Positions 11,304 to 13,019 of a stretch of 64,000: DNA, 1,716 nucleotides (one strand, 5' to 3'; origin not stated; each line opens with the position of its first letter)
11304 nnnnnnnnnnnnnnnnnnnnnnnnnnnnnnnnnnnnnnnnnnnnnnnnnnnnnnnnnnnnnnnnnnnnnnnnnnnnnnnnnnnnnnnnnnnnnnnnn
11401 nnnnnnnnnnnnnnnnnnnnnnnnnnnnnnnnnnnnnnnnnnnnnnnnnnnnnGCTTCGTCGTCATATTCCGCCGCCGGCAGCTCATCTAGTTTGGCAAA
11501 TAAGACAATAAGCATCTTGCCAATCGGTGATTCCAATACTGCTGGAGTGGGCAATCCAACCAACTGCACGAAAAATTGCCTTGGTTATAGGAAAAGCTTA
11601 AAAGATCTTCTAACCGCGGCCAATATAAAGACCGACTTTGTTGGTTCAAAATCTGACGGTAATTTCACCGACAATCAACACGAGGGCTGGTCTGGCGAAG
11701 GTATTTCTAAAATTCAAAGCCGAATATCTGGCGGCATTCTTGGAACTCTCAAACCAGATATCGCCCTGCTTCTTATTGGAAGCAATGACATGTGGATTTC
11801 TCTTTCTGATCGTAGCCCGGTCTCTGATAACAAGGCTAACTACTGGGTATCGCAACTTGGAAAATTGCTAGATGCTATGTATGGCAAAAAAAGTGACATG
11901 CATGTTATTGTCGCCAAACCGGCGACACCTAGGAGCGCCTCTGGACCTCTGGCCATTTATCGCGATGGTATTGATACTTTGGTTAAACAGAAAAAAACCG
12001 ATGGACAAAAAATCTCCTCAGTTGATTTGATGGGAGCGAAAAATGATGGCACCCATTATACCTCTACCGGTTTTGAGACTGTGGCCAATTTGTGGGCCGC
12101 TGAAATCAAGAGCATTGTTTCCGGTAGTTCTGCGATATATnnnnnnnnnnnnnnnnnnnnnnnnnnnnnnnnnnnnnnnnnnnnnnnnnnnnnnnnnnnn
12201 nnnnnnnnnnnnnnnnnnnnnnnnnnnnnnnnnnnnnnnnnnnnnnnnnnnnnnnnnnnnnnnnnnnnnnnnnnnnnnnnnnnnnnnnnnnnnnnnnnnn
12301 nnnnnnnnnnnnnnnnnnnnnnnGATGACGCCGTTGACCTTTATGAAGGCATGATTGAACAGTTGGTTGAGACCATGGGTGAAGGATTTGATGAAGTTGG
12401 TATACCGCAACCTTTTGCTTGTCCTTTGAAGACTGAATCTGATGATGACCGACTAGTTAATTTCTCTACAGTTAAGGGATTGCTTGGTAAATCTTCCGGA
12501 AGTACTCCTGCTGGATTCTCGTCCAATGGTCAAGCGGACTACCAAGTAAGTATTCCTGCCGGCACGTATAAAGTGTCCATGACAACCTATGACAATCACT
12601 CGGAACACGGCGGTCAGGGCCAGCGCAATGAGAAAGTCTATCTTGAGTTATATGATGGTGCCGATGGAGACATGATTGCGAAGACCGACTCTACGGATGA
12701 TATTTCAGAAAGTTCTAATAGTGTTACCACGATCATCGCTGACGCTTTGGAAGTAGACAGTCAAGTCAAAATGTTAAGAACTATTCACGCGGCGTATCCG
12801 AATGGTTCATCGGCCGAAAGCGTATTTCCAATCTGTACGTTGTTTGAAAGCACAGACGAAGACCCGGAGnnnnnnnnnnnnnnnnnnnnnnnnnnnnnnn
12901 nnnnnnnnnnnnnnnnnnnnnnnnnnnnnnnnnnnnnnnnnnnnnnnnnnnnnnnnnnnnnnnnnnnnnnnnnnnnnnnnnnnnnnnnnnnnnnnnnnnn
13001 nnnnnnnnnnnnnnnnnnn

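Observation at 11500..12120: SGNH/GDSL esterase domain embedded between two polyacidic arrays in the 977-aa family member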

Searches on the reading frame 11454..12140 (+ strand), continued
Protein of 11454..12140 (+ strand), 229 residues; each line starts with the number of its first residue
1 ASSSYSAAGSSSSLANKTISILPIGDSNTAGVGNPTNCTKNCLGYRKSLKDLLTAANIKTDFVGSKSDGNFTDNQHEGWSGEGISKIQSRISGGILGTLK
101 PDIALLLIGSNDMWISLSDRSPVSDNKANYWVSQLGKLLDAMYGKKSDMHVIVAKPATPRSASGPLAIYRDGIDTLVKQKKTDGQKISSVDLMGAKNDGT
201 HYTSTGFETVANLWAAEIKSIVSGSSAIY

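Call 54: search_protein_families(library=pfam, proteins=[P0019, P0020, P0021, P0022, P0023, P0024, P0025, P0026, P0027, P0030], max_evalue=0.0001)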
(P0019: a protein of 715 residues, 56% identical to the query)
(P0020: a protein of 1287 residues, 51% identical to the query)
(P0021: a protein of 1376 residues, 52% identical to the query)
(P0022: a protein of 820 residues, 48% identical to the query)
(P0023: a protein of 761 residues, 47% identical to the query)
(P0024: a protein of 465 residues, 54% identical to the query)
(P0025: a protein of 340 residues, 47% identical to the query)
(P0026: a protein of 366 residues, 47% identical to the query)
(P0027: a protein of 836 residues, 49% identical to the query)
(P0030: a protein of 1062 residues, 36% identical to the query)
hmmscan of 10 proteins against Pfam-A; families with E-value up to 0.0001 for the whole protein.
P0019 (715 aa): 1 family
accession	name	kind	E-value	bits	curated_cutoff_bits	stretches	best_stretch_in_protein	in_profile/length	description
PF13472.12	Lipase_GDSL_2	-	8.1e-10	39.9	32.9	1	36-227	2-175/178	GDSL-like Lipase/Acylhydrolase family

P0020 (1287 aa): 3 families
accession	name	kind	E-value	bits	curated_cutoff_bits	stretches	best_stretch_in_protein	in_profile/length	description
PF13472.12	Lipase_GDSL_2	-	1.5e-12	48.8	32.9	1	52-239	1-176/178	GDSL-like Lipase/Acylhydrolase family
PF00657.28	Lipase_GDSL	-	3.6e-09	37.5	23.6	1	50-246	1-208/208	GDSL-like Lipase/Acylhydrolase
PF04311.20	DUF459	-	1.7e-05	24.7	27.2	0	124-176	54-102/197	Protein of unknown function (DUF459)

P0021 (1376 aa): 2 families
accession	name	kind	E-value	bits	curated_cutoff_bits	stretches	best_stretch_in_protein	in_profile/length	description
PF13472.12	Lipase_GDSL_2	-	7e-13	49.9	32.9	1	1172-1353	1-157/178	GDSL-like Lipase/Acylhydrolase family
PF00657.28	Lipase_GDSL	-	1.8e-09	38.5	23.6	1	1170-1365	1-206/208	GDSL-like Lipase/Acylhydrolase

P0022 (820 aa): 3 families
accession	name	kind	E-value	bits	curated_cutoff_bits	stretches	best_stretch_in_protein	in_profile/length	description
PF01471.23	PG_binding_1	-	2.8e-13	50.2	23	1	644-703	1-56/57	Putative peptidoglycan binding domain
PF13472.12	Lipase_GDSL_2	-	5.6e-12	46.9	32.9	1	297-470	2-155/178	GDSL-like Lipase/Acylhydrolase family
PF00657.28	Lipase_GDSL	-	5.4e-10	40.2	23.6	1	294-485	1-207/208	GDSL-like Lipase/Acylhydrolase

P0023 (761 aa): 4 families
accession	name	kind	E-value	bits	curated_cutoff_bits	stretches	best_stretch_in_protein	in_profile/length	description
PF13204.13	Apiosidase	-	2.2e-75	254.6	26.5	1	355-665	4-320/320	Apiosidase-like, catalytic domain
PF12904.13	Collagen_bind_2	-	6.5e-14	52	22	1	679-758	12-91/92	Putative collagen-binding domain of a collagenase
PF13472.12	Lipase_GDSL_2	-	1.6e-08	35.7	32.9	1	6-190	2-149/178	GDSL-like Lipase/Acylhydrolase family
PF00657.28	Lipase_GDSL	-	1.3e-06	29.2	23.6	1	3-211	1-207/208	GDSL-like Lipase/Acylhydrolase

P0024 (465 aa): 2 families
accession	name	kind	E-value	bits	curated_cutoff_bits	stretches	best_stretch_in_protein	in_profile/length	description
PF13472.12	Lipase_GDSL_2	-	9.4e-13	49.5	32.9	1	291-436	2-119/178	GDSL-like Lipase/Acylhydrolase family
PF00657.28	Lipase_GDSL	-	2.2e-09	38.2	23.6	1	288-424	1-123/208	GDSL-like Lipase/Acylhydrolase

P0025 (340 aa): 1 family
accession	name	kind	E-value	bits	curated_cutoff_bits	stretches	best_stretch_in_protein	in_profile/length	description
PF13472.12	Lipase_GDSL_2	-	4.4e-07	31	32.9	1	51-231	2-176/178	GDSL-like Lipase/Acylhydrolase family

P0026 (366 aa): 3 families
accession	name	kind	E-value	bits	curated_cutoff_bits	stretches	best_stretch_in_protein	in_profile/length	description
PF13472.12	Lipase_GDSL_2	-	3.1e-15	57.6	32.9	1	168-341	1-176/178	GDSL-like Lipase/Acylhydrolase family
PF00657.28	Lipase_GDSL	-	7.3e-10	39.8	23.6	1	166-348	1-208/208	GDSL-like Lipase/Acylhydrolase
PF04311.20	DUF459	-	3.6e-05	23.7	27.2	0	228-279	53-107/197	Protein of unknown function (DUF459)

P0027 (836 aa): 3 families
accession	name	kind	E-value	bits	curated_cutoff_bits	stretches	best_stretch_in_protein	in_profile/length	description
PF01471.23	PG_binding_1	-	4.9e-15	55.9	23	1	657-717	1-57/57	Putative peptidoglycan binding domain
PF13472.12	Lipase_GDSL_2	-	4.6e-13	50.5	32.9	1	304-487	1-176/178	GDSL-like Lipase/Acylhydrolase family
PF00657.28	Lipase_GDSL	-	3.3e-09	37.6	23.6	1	302-492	1-206/208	GDSL-like Lipase/Acylhydrolase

P0030 (1062 aa): 5 families
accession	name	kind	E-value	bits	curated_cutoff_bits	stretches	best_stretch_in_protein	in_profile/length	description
PF13472.12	Lipase_GDSL_2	-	5.8e-43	147.9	32.9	2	688-866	2-177/178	GDSL-like Lipase/Acylhydrolase family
PF00657.28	Lipase_GDSL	-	4.1e-32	112.5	23.6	2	685-869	1-205/208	GDSL-like Lipase/Acylhydrolase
PF17957.7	Big_7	-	4.5e-17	62.9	24.1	1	323-391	1-70/70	Bacterial Ig domain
PF10342.15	Kre9_KNH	-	1.4e-09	39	24.6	1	31-93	2-69/94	Kre9/KNH-like N-terminal Ig-like domain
PF17182.10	OSK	-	2.4e-05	24.1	27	0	178-286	54-156/202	OSK domain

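Call 62: search_solved_structures(query=A1, max_evalue=10)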
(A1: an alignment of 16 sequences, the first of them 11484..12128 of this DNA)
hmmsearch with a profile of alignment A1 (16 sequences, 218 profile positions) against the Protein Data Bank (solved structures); distinct sequences matched with E-value up to 10: 53.
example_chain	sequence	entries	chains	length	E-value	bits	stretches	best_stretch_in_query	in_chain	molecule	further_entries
2vpt_A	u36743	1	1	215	6.3e-33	117.2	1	5-213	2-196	LIPOLYTIC ENZYME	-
5b5s_A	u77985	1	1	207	8.9e-13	51.3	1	37-210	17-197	Acetic acid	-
5b5l_A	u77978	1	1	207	1.2e-12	50.8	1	38-210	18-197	acetyl esterase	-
4q9a_A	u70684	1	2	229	2.3e-09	40.2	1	70-210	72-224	Tat pathway signal sequence domain protein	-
5bn1_A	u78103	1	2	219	4.9e-06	29.3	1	70-212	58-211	Acetyl xylan esterase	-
4oap_A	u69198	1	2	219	5.1e-06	29.2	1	70-212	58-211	Acetyl xylan esterase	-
4oao_A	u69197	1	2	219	5.2e-06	29.2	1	70-212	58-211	Acetyl xylan esterase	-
3w7v_A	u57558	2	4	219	5.4e-06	29.1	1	70-212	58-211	Acetyl xylan esterase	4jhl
4jko_A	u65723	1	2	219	6.3e-06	28.9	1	70-212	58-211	Acetyl xylan esterase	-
7ddy_D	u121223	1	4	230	6.6e-06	28.8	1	71-206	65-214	G-D-S-L family lipolytic protein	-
1fxw_F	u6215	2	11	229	1.8e-05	27.4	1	72-216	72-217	PLATELET-ACTIVATING FACTOR ACETYLHYDROLASE IB BETA SUBUNIT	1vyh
5jd3_A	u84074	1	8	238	2e-05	27.2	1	70-210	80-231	LAE5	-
1yzf_A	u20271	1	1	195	3e-05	26.7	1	72-214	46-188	lipase/acylhydrolase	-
9hi6_A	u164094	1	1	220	5e-05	26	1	53-216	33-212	FI6-focused design_04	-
7bxd_A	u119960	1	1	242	5.3e-05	25.9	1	95-214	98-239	GDSL-like protein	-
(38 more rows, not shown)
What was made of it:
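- Checked: A 16-sequence profile raises 2VPT to E 6e-33 (call 62).
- The subfamily profile gives E 6e-33, with the second CE3 structure 5B5S next at 9e-13 (call 62).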

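Call 68: search_protein_families(library=pfam, proteins=[L006:1433-2686:+, L006:2739-3971:+, L006:4118-5047:+, L006:7616-8461:-, L006:8745-9575:+, L006:9705-10895:+, L005:73-1227:+, L005:1272-2219:+, L005:2295-4646:+, L005:4721-5125:+], max_evalue=0.001)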
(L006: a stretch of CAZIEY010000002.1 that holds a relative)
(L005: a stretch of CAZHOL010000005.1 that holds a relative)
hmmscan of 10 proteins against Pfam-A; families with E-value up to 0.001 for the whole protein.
L006:1433-2686:+ (418 aa): 3 families
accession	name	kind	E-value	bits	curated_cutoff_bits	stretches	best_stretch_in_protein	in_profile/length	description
PF14450.12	FtsA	-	3.4e-22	79.6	31.8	2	220-352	1-112/127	Cell division protein FtsA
PF02491.25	SHS2_FTSA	-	2.7e-15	56.9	25.4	1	97-173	5-77/79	SHS2 domain inserted in FTSA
PF11104.14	PilM_2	-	1.8e-09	37.5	27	1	18-381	1-336/340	Type IV pilus assembly protein PilM;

L006:2739-3971:+ (411 aa): 2 families
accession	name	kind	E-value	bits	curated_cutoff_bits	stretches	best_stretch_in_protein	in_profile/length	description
PF00091.31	Tubulin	-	3.6e-50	171.3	33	1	30-189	1-188/190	Tubulin/FtsZ family, GTPase domain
PF12327.13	FtsZ_C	-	1e-32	112.7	27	1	239-333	1-94/95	FtsZ family, C-terminal domain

L006:4118-5047:+ (310 aa): 11 families
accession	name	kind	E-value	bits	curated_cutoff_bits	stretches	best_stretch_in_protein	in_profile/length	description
PF07992.20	Pyr_redox_2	-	5.9e-44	151.1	26.1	1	6-284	1-281/291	Pyridine nucleotide-disulphide oxidoreductase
PF13738.12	Pyr_redox_3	-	2.4e-27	96.4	30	1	78-279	96-305/305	Pyridine nucleotide-disulphide oxidoreductase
PF00070.33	Pyr_redox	-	1.5e-13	51.5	22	1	150-212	2-69/82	Pyridine nucleotide-disulphide oxidoreductase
PF01134.28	GIDA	-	7e-09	35.7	22.1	1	7-37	1-31/391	Glucose inhibited division protein A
PF03486.20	HI0933_like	-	1.1e-08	35.2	50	0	7-35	2-30/244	HI0933-like protein Rossmann domain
PF00890.30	FAD_binding_2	-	1.3e-08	34.9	20.4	1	7-53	1-49/414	FAD binding domain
PF12831.13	FAD_oxidored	-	1.4e-08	34.9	27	1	7-41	1-37/416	FAD dependent oxidoreductase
PF01946.23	Thi4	-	6.5e-05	22.7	26.2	0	4-37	16-50/235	Thi4 family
PF01266.30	DAO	-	7e-05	23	27.9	0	7-42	1-39/353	FAD dependent oxidoreductase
PF13434.12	Lys_Orn_oxgnase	-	0.00012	21.8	21.3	0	78-183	109-226/339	L-lysine 6-monooxygenase/L-ornithine 5-monooxygenase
PF13241.12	NAD_binding_7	-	0.00018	22.4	22.1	0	145-188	5-49/104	Putative NAD(P)-binding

L006:7616-8461:- (281 aa): 1 family
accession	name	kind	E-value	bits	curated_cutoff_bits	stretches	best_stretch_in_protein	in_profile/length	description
PF00696.33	AA_kinase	-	5.2e-32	111.9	24.9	1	48-260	2-234/234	Amino acid kinase family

L006:8745-9575:+ (277 aa): 1 family
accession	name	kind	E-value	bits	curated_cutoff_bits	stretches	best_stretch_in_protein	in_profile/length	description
PF01063.24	Aminotran_4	-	3.9e-45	154.9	28.5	1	32-245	2-219/223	Amino-transferase class IV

L006:9705-10895:+ (397 aa): 2 families
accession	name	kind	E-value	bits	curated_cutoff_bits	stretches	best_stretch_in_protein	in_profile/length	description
PF00814.31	TsaD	-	2.4e-79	267.2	24.8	2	112-366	46-263/264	tRNA N6-adenosine threonylcarbamoyltransferase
PF22521.2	HypF_C_2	-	7.6e-08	32.8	27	1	289-363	162-237/241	Carbamoyltransferase, Kae1-like Domain, second subdomain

L005:73-1227:+ (385 aa): 3 families
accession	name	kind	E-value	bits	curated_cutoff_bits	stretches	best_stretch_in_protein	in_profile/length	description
PF00091.31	Tubulin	-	7.3e-49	167.1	33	1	13-172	1-188/190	Tubulin/FtsZ family, GTPase domain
PF12327.13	FtsZ_C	-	5.4e-32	110.4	27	1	222-316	1-94/95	FtsZ family, C-terminal domain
PF13809.12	Tubulin_2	-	0.00015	21.6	27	0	69-160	115-233/356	Tubulin like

L005:1272-2219:+ (316 aa): 8 families
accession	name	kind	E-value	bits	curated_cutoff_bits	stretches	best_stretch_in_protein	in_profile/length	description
PF07992.20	Pyr_redox_2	-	3e-43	148.8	26.1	1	14-291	2-281/291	Pyridine nucleotide-disulphide oxidoreductase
PF13738.12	Pyr_redox_3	-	5.5e-28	98.5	30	1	73-286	83-305/305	Pyridine nucleotide-disulphide oxidoreductase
PF00070.33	Pyr_redox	-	1.8e-13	51.3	22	1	157-219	2-69/82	Pyridine nucleotide-disulphide oxidoreductase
PF03486.20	HI0933_like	-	7e-06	26.1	50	0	14-41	2-29/244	HI0933-like protein Rossmann domain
PF12831.13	FAD_oxidored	-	7.9e-06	25.8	27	1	15-73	2-60/416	FAD dependent oxidoreductase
PF00890.30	FAD_binding_2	-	3.4e-05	23.7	20.4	0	17-60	4-49/414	FAD binding domain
PF01134.28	GIDA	-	0.00059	19.4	22.1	0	15-44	2-31/391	Glucose inhibited division protein A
PF13241.12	NAD_binding_7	-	0.00081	20.4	22.1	0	152-198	5-52/104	Putative NAD(P)-binding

L005:2295-4646:+ (784 aa): 2 families
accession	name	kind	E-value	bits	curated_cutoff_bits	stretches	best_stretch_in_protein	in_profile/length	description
PF01471.23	PG_binding_1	-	6.3e-12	45.9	23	1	620-674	2-52/57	Putative peptidoglycan binding domain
PF13946.11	DUF4214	-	0.00076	19.9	23.2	0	66-130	16-71/72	Domain of unknown function (DUF4214)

L005:4721-5125:+ (135 aa): 0 families
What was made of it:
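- Closest known: Saccharibacteria-type SGNH/PG_binding_1 proteins. Different: They lie downstream of ftsZ-trxB (call 68).
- In two Saccharibacteria MAGs that gene lies just downstream of ftsZ-trxB, preceded by ftsA in L006 (call 68).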

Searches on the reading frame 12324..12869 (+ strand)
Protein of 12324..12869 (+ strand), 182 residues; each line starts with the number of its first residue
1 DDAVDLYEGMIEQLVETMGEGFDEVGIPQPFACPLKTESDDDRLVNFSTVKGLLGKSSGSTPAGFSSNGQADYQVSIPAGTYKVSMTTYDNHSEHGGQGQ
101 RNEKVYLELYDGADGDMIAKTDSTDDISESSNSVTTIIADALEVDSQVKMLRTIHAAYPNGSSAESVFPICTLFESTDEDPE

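Call 18: search_protein_families(library=pfam, proteins=[window:12324-12869:+], max_evalue=5)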
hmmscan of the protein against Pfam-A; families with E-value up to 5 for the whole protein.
seq(182 aa): 1 family
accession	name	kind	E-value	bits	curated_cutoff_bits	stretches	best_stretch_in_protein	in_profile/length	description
PF06894.17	Phage_TAC_2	-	0.038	14.2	27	1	67-135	43-105/126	Bacteriophage lambda tail assembly chaperone, TAC, protein G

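Call 37: search_solved_structures(query=A3, max_evalue=10)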
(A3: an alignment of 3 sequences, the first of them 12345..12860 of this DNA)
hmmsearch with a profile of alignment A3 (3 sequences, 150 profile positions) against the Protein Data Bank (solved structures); distinct sequences matched with E-value up to 10: 0.
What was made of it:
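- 12345..12860 (+): Beta-sandwich domain of unknown family. It carries the invariant motif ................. and a conserved Cys pair. Its fold resembles the carbohydrate-binding modules CBM36, CBM6 and CBM35. No Pfam or PDB sequence hit (calls 18, 37).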

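Call 45: predict_structure(alignment_id=A3)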
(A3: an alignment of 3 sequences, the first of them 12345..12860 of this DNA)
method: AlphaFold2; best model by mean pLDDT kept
length: 172 residues; sequences in the alignment: 3
mean_pLDDT: 75.3   pTM: 0.74
mean pLDDT of the five models: 75.3, 72.3, 71.5, 70.6, 69.4
residues with pLDDT >= 90: 63; 70-90: 49; 50-70: 37; < 50: 23
segments of 3 or more residues with pLDDT < 50: 1-23
pLDDT, mean of each block of 10 residues (from residue 1): 33 33 72 91 69 66 87 96 65 72 90 88 77 94 89 63 93 80
secondary structure, 60 per line:
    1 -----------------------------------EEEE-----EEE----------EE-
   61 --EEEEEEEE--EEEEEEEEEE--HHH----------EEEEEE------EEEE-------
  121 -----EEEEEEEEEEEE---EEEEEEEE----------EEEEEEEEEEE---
elements in order: E36-39 E45-47 E63-70 E73-82 E98-103 E110-113 E126-137 E141-148 E159-169
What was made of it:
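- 12345..12860 (+): Call 45: AF2 pLDDT 75, pTM 0.74, 9 strands.
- On CBM6/CBM35/CBM36 beta-jelly-roll modules (for aa 633-804): The model pLDDT is 75, built from only 3 sequences (call 45).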

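Call 72: find_related_loci(query=A3, collection=metagenome_contigs, flank=4000)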
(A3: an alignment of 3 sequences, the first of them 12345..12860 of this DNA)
Query A3 (172 aa) in metagenome_contigs; peptide patterns used: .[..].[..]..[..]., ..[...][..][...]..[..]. (x = any residue, [..] = any of these).
148 stretches matched a pattern, but none encodes a relative of the query by tblastn (E <= 1e-3).
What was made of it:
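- Tried and rejected: A metagenome scan for the beta-sandwich domain found no relatives (call 72).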
